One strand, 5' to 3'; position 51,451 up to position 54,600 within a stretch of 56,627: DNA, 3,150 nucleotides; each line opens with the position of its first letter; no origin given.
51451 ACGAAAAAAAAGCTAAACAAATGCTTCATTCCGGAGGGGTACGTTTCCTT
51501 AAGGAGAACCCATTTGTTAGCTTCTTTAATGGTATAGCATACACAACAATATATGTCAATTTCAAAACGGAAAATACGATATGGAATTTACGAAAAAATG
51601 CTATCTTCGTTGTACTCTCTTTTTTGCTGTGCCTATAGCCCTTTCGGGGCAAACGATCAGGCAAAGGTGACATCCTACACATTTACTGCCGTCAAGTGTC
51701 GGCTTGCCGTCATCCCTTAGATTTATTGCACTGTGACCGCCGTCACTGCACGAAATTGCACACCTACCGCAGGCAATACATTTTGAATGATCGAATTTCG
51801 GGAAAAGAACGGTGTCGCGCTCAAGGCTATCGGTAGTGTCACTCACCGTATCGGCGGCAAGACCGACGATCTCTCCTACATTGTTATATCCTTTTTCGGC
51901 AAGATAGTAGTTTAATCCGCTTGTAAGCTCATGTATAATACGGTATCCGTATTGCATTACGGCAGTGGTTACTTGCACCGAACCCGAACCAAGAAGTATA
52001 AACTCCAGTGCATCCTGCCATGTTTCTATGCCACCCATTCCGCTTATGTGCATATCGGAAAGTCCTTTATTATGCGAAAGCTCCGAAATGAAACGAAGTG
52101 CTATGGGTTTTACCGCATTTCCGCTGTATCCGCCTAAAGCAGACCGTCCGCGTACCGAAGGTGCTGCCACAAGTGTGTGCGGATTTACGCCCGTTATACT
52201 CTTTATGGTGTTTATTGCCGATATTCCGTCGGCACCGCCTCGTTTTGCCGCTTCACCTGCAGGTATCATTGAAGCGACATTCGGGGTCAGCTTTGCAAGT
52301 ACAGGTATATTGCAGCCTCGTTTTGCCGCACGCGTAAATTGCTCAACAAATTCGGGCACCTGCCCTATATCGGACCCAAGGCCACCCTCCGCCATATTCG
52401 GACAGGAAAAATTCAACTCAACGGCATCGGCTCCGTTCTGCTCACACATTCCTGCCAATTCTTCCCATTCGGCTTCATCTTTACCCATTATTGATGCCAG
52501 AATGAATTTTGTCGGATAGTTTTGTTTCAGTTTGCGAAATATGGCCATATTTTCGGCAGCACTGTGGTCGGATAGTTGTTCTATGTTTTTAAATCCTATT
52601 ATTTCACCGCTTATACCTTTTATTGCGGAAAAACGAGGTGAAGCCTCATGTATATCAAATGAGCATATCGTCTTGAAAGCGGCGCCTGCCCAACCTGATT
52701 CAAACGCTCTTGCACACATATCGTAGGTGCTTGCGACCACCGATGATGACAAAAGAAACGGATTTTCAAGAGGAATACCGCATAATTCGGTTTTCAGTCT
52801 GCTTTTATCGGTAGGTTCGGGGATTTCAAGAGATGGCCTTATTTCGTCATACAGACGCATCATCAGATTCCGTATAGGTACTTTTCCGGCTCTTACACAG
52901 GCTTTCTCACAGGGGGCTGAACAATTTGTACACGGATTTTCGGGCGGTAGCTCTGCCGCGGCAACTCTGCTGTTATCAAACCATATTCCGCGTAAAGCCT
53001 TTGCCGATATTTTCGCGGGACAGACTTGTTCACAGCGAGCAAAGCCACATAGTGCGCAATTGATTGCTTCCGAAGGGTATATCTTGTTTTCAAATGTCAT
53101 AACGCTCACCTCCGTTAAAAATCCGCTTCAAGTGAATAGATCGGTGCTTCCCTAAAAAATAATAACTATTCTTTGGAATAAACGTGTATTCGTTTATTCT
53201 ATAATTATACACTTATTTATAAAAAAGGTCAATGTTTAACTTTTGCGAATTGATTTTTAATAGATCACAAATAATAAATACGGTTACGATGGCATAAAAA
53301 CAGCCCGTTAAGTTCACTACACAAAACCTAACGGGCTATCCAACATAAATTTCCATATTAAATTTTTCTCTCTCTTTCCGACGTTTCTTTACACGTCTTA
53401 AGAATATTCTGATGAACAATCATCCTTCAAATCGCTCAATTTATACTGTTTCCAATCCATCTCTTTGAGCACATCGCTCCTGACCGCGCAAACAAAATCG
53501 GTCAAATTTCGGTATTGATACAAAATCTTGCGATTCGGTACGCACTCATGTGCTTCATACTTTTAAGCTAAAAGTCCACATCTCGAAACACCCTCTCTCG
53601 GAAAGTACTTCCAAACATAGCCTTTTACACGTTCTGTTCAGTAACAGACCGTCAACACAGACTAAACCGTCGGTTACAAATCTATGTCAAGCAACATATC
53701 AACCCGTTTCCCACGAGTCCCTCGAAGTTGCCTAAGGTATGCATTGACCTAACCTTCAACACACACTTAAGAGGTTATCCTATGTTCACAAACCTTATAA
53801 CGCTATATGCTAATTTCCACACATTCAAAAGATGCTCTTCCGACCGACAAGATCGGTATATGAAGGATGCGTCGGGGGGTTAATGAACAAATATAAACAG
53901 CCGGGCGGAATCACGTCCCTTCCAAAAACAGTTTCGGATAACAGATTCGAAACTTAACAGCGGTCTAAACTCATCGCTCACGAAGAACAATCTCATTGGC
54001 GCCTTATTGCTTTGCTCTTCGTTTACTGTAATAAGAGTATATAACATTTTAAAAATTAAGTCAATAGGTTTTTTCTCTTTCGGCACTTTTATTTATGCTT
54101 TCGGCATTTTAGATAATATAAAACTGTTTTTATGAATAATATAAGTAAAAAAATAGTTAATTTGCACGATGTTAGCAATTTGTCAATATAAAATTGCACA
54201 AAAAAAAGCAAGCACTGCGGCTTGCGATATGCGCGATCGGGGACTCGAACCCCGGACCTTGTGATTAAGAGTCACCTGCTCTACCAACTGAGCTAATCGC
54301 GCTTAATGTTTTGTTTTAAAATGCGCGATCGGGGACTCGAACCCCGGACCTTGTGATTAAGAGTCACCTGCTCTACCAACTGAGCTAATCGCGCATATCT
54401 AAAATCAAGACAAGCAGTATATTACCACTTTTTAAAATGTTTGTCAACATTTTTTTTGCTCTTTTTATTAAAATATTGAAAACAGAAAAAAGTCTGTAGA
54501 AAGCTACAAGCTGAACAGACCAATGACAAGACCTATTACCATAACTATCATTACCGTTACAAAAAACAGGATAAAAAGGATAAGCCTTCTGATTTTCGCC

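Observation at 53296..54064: Autonomous ORF-less transcription unit of about 0.73 kb next to tandem tRNA-Lys genes: candidate large ornate ncRNA (ROOL or GOLLD-like?)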

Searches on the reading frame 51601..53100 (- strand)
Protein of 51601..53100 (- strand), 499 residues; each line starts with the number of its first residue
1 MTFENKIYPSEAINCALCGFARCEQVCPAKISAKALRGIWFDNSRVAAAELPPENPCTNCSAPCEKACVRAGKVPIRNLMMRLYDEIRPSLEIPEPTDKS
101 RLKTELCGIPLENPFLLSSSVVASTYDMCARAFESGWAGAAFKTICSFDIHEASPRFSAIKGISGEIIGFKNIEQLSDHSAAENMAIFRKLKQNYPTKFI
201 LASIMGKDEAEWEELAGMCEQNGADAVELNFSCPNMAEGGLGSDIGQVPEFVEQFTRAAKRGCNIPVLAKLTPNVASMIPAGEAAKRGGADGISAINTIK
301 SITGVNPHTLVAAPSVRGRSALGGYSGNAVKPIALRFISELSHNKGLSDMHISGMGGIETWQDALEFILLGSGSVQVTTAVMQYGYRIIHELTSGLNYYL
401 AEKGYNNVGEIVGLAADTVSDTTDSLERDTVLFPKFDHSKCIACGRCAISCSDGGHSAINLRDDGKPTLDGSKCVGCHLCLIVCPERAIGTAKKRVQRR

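Call 10: find_encoding_contigs(protein=window:51601-53100:-, flank=6000, max_places=10)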
Protein window:51601-53100:- (499 aa): 4 contigs read that carry it; 2 places shown.
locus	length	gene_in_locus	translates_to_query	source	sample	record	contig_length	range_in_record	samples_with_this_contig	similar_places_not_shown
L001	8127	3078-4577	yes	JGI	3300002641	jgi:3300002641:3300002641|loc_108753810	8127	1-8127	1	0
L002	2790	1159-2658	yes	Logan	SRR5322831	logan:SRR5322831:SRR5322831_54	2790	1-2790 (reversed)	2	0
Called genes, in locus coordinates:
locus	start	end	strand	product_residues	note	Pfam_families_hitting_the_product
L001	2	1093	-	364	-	?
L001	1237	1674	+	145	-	-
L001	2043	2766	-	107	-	-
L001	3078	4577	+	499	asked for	PF00037:Fer4 (faint), PF12797:Fer4_2 (faint), PF12837:Fer4_6 (faint), PF13187:Fer4_9 (faint), PF13237:Fer4_10 (faint), PF01180:DHO_dh, PF14697:Fer4_21, PF12838:Fer4_7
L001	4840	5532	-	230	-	PF16316:DUF4956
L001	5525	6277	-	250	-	PF09359:VTC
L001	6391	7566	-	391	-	PF01841:Transglut_core, PF00404:Dockerin_1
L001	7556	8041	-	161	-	PF02542:YgbB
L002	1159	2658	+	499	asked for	PF00037:Fer4 (faint), PF12797:Fer4_2 (faint), PF12837:Fer4_6 (faint), PF13187:Fer4_9 (faint), PF13237:Fer4_10 (faint), PF01180:DHO_dh, PF14697:Fer4_21, PF12838:Fer4_7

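Call 12: find_related_loci(query=window:51601-53100:-, collection=genome_contigs, flank=4000)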
Query window:51601-53100:- (499 aa) in genome_contigs; peptide patterns used: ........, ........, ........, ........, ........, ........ (x = any residue, [..] = any of these).
599 stretches matched a pattern (row limit reached: there are more); 521 encode a relative of the query (tblastn E <= 1e-3); the best 80 are kept; 80 distinct loci.
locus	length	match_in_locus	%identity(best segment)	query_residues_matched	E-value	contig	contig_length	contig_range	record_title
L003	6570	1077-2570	86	1-498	0e+0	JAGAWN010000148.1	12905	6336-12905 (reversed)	MAG: Ruminiclostridium sp. isolate RGIG8838 Water_deer_Omasum-1__c112691, whole genome shotgun sequence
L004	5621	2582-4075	86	1-498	0e+0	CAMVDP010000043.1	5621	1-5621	MAG TPA_asm: uncultured Clostridia bacterium isolate SRR8387718_bin.9_metaWRAP_v1.3_MAG genome assembly, contig: ERZ1420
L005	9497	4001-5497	86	1-499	0e+0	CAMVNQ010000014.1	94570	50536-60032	MAG TPA_asm: uncultured Clostridia bacterium isolate SRR8387716_bin.59_metaWRAP_v1.3_MAG genome assembly, contig: ERZ142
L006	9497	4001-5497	85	1-499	0e+0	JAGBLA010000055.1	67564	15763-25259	MAG: Ruminiclostridium sp. isolate RGIG9212 Water_deer_Rumen-1__c98370, whole genome shotgun sequence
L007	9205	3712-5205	85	1-498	0e+0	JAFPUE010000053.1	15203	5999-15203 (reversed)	MAG: Ruminiclostridium sp. isolate RGIG1478 Goat_Abomasum-1__c282744, whole genome shotgun sequence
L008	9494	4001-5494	85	1-498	0e+0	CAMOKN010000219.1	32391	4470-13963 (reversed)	MAG: uncultured Clostridia bacterium isolate SRR873609_bin.45_metaWRAP_v1.3_MAG genome assembly, contig: ERZ1756109_3117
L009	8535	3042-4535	85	1-498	0e+0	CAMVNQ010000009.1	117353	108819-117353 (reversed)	MAG TPA_asm: uncultured Clostridia bacterium isolate SRR8387716_bin.59_metaWRAP_v1.3_MAG genome assembly, contig: ERZ142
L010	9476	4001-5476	85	1-492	0e+0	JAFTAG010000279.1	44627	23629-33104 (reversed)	MAG: Ruminiclostridium sp. isolate RGIG3635 Goat_Rumen.Co__c1856327, whole genome shotgun sequence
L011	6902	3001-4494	82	1-498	0e+0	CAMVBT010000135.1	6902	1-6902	MAG TPA_asm: uncultured Clostridia bacterium isolate SRR8387714_bin.37_metaWRAP_v1.3_MAG genome assembly, contig: ERZ142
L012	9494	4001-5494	80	1-498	0e+0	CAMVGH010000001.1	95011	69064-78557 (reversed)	MAG TPA_asm: uncultured Clostridia bacterium isolate SRR8387719_bin.40_metaWRAP_v1.3_MAG genome assembly, contig: ERZ142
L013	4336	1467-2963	79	1-498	0e+0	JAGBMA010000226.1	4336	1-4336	MAG: Ruminiclostridium sp. isolate RGIG9238 Water_deer_Rumen-4__c309164, whole genome shotgun sequence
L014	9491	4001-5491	74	2-498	0e+0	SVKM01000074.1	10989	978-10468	MAG: Oscillospiraceae bacterium isolate SIG461 NODE_3756_length_10989_cov_4.117119, whole genome shotgun sequence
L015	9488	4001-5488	73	3-498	0e+0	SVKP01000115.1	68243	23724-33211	MAG: Oscillospiraceae bacterium isolate SIG464 k141_475703, whole genome shotgun sequence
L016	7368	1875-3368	72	1-498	0e+0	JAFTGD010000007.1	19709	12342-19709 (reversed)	MAG: Oscillospiraceae bacterium isolate RGIG3788 Roe_deer_Abomasum-5__c237, whole genome shotgun sequence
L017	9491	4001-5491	71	3-499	0e+0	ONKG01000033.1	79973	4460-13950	uncultured Lachnospiraceae bacterium isolate RUG375 genome assembly, contig: scaffold_679, whole genome shotgun sequence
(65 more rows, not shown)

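Call 62: search_protein_families(library=pfam, max_evalue=1, proteins=[window:51601-53100:-])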
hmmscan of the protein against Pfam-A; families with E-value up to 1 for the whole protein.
window:51601-53100:- (499 aa): 13 families
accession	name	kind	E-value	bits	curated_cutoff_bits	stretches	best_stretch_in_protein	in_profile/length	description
PF01180.27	DHO_dh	-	2.7e-37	129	27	1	102-398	2-289/291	Dihydroorotate dehydrogenase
PF14697.11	Fer4_21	-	1.6e-13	51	35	1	437-488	4-56/59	4Fe-4S dicluster domain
PF12837.12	Fer4_6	-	2.3e-09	37.2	25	2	433-453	1-21/24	4Fe-4S binding domain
PF12797.12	Fer4_2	-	1.1e-08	35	24.5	2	466-486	2-22/22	4Fe-4S binding domain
PF13187.11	Fer4_9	-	1.7e-08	34.8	27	2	440-489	1-52/52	4Fe-4S dicluster domain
PF12838.12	Fer4_7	-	4.7e-08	33.8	27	1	440-487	1-51/52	4Fe-4S dicluster domain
PF00037.32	Fer4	-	6.7e-07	29.3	21.1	2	468-489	2-23/24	4Fe-4S binding domain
PF13237.11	Fer4_10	-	9.5e-06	25.9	25.5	2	435-485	3-53/53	4Fe-4S dicluster domain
PF01207.24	Dus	-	2.8e-05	23.8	20.4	1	198-271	54-129/311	Dihydrouridine synthase (Dus)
PF13534.11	Fer4_17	-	0.0011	19.9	22.2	0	439-453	44-58/61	4Fe-4S dicluster domain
PF13484.11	Fer4_16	-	0.019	16.2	30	1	473-496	1-24/66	4Fe-4S double cluster binding domain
PF13459.11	Fer4_15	-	0.034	15.3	22.4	1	436-470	3-33/66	4Fe-4S single cluster domain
PF12800.12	Fer4_4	-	0.096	13.6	24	2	472-486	2-16/17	4Fe-4S binding domain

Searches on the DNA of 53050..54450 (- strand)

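Call 5: search_rna_families(source=window, start=53050, end=54450, threshold=evalue, max_evalue=10, show_alignments=3)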
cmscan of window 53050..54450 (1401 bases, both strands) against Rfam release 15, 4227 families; matches with E-value up to 10: 14.
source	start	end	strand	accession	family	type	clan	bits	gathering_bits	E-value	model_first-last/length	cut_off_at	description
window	54230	54302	-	RF00005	tRNA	Gene; tRNA;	CL00001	70.3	29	5.7e-15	1-71/71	no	tRNA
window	54322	54394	-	RF00005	tRNA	Gene; tRNA;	CL00001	70.3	29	5.7e-15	1-71/71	no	tRNA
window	54271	54354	-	RF02553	YrlA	Gene; sRNA;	-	31.7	69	0.00013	23-88/114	no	Y RNA-like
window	53295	53391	-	RF00368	sroB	Gene; sRNA;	-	25.1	44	1.5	1-83/83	no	sroB RNA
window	53294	53407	-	RF00515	PyrR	Cis-reg;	-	22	54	2.7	1-115/115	no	PyrR binding site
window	54229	54302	+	RF04354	Plastid-ycf2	Cis-reg;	-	18.4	65.7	1.1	1-75/75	no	Plastid-ycf2 5UTR RNA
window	54321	54394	+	RF04354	Plastid-ycf2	Cis-reg;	-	18.4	65.7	1.1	1-75/75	no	Plastid-ycf2 5UTR RNA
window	53249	53352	+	RF01433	snoR137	Gene; snRNA; snoRNA; HACA-box;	-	18.4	44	2.9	1-146/146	no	small nucleolar RNA snoR137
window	53349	53382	+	RF01373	CRISPR-DR60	Gene; CRISPR;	-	17.4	45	7.2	1-37/37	no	CRISPR RNA direct repeat element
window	54238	54254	-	RF01684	mascRNA-menRNA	Gene;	-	17.2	42.5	2.6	33-49/56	no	MALAT1-associated small cytoplasmic RNA/MEN beta RNA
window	54330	54346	-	RF01684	mascRNA-menRNA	Gene;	-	17.2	42.5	2.6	33-49/56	no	MALAT1-associated small cytoplasmic RNA/MEN beta RNA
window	54203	54273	-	RF01394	isrK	Gene; sRNA;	-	16.1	50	1.2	1-77/77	no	isrK Hfq binding RNA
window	53257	53366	-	RF02887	mgtC_leader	Cis-reg; leader;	-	14.2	48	8.9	1-114/114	no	Salmonella mgtC leader RNA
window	54089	54136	+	RF02350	psRNA6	Gene; sRNA;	-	10.2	60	5.1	1-333/333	no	Nitrosomonas sRNA psRNA6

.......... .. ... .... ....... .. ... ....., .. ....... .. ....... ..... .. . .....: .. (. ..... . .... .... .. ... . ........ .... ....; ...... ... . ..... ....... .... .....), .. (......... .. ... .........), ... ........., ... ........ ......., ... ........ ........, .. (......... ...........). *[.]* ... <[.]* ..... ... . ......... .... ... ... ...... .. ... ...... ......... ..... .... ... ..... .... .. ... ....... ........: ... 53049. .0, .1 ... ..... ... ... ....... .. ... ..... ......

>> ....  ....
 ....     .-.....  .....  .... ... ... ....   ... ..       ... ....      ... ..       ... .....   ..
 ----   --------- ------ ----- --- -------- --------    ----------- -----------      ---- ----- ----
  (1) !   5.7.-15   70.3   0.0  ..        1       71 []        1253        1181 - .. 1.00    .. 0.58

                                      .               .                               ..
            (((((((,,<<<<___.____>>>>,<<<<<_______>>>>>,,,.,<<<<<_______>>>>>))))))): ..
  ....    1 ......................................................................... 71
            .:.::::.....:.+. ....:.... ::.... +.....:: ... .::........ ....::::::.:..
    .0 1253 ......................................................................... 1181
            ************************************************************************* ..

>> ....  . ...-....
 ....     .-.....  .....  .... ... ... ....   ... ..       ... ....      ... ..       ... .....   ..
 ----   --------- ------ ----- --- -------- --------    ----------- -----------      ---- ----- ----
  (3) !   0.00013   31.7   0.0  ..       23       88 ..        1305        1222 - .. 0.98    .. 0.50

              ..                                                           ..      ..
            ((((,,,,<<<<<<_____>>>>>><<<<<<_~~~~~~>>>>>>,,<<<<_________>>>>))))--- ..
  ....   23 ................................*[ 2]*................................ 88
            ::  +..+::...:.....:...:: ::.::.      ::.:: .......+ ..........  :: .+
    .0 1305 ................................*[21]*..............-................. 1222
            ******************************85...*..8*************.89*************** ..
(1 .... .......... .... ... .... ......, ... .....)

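Call 17: search_dna_similar(query=window:53290-54070:-, collection=phages, mode=distant, max_evalue=0.01)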
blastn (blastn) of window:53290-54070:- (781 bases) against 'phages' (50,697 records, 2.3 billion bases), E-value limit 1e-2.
No match.

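Call 18: search_dna_similar(query=window:53290-54070:-, collection=plasmids, mode=distant, max_evalue=0.01)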
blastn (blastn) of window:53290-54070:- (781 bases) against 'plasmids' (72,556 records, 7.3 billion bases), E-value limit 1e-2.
No match.

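Call 74: build_rna_model(alignment_id=A2, structure=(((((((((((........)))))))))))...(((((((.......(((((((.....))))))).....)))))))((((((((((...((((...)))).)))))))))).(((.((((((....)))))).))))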
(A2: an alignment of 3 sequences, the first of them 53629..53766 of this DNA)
Model R1 built from alignment A2 (3 sequences, 138 columns); structure: as given.
model positions 138; base pairs 48; branch points 3; effective number of sequences 0.65; information 0.59 bits per position. Calibrated on 0.2 Mb of random sequence (short: E-values are rough).
structure used (alignment columns):
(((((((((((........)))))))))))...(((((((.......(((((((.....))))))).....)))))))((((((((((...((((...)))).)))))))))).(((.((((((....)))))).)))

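Call 75: search_with_rna_model(model_id=R1, sources=[window, L003, L004, L005, L006, L007, L008, L009, L010, L011, L012, L013, L014, L015, L016, L017, L018, L019, L020, L021, L022, L023, L024, L025, L026, L027, L028, L029, L030, L031, L032, L033, L034, L035, L036, L037, L038, L039, L040, L041, L042, L043, L044, L045, L046, L047, L048, L049, L050, L051, L052, L053, L054, L055, L056, L057, L058, L059, L060, L061, L062, L063, L064, L065, L066, L067, L068, L069, L070, L071, L072, L073, L074, L075, L076, L077, L078, L079, L080, L081, L082, L083, L084], max_evalue=10)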
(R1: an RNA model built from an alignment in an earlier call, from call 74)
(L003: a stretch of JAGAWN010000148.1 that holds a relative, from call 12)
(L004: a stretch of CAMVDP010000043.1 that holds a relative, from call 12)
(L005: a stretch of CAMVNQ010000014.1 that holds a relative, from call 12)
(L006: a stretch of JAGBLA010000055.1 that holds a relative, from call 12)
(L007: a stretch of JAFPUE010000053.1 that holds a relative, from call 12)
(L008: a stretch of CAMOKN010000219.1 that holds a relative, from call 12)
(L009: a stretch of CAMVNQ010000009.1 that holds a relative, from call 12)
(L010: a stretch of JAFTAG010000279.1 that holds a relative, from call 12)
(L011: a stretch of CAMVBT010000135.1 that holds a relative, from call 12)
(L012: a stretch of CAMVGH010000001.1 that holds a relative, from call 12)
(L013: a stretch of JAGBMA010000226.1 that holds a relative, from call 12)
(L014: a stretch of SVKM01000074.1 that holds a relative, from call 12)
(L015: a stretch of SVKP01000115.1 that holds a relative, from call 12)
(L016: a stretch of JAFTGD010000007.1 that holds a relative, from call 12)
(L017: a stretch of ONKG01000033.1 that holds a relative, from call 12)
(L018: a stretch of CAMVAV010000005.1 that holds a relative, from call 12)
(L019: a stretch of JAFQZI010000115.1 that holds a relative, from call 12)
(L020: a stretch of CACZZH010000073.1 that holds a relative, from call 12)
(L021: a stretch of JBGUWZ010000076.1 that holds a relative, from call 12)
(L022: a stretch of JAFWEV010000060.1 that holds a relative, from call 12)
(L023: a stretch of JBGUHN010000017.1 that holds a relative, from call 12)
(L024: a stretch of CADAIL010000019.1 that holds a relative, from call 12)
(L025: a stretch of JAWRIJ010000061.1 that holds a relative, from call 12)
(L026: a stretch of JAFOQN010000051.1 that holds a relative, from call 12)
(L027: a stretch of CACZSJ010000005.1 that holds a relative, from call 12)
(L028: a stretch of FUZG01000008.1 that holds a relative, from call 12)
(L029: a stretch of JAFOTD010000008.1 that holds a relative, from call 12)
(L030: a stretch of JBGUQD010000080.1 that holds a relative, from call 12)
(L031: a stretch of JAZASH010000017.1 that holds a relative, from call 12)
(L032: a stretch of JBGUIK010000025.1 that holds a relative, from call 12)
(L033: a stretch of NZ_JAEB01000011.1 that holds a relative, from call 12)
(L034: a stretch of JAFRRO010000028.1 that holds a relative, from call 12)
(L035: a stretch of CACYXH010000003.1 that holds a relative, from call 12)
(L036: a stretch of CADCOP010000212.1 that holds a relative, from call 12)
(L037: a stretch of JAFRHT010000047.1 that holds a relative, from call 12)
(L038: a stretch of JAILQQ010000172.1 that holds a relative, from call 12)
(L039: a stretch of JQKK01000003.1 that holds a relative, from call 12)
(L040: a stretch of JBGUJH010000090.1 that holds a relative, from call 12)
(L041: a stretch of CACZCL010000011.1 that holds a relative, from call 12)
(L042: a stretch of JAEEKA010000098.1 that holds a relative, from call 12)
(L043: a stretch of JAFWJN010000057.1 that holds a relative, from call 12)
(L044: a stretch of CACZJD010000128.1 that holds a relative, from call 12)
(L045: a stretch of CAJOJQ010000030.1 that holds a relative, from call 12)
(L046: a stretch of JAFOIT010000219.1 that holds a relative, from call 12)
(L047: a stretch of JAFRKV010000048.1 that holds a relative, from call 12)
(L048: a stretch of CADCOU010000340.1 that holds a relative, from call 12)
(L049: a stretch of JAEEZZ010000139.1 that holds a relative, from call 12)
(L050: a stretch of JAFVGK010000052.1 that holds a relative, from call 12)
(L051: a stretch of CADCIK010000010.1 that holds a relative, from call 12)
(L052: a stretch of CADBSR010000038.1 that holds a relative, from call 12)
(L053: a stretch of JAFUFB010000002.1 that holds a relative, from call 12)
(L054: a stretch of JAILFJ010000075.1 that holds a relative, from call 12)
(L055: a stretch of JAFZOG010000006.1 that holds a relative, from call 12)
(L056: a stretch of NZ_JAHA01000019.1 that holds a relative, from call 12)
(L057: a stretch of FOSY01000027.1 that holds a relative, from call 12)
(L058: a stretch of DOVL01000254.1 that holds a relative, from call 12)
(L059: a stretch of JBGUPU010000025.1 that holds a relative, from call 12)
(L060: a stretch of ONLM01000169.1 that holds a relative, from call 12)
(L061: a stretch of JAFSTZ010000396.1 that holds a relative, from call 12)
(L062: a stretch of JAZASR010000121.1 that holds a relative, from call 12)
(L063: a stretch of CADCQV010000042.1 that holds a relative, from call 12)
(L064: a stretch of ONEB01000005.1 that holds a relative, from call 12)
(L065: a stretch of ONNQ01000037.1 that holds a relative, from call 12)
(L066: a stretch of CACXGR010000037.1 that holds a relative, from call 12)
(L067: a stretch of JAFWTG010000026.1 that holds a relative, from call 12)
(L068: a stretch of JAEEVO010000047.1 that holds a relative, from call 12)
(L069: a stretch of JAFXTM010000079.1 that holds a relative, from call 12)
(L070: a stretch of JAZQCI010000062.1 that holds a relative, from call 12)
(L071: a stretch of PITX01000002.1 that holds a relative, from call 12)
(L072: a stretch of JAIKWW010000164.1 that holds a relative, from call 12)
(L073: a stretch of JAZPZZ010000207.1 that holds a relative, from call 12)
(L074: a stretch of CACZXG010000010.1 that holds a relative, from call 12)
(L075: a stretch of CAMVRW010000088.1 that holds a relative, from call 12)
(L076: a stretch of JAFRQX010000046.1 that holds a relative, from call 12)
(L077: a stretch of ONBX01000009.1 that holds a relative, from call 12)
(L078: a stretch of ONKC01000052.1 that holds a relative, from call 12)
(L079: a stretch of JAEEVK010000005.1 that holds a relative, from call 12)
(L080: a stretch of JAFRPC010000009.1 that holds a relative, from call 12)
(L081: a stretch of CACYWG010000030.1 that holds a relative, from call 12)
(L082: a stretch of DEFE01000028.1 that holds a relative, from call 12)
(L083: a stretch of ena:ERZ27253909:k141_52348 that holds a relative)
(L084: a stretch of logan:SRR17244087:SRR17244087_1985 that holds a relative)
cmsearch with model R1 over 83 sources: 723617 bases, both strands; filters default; matches with E-value up to 10: 1.
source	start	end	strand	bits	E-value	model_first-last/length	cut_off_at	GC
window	53629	53766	-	169.8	8.8e-44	1-138/138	no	0.46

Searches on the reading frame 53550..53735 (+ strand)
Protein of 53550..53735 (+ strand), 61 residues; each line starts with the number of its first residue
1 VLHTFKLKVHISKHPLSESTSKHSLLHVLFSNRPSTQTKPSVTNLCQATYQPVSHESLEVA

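Call 61: search_protein_families(library=phrogs, max_evalue=1, proteins=[window:53550-53735:+])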
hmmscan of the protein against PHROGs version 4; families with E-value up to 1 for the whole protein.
window:53550-53735:+ (61 aa): 0 families
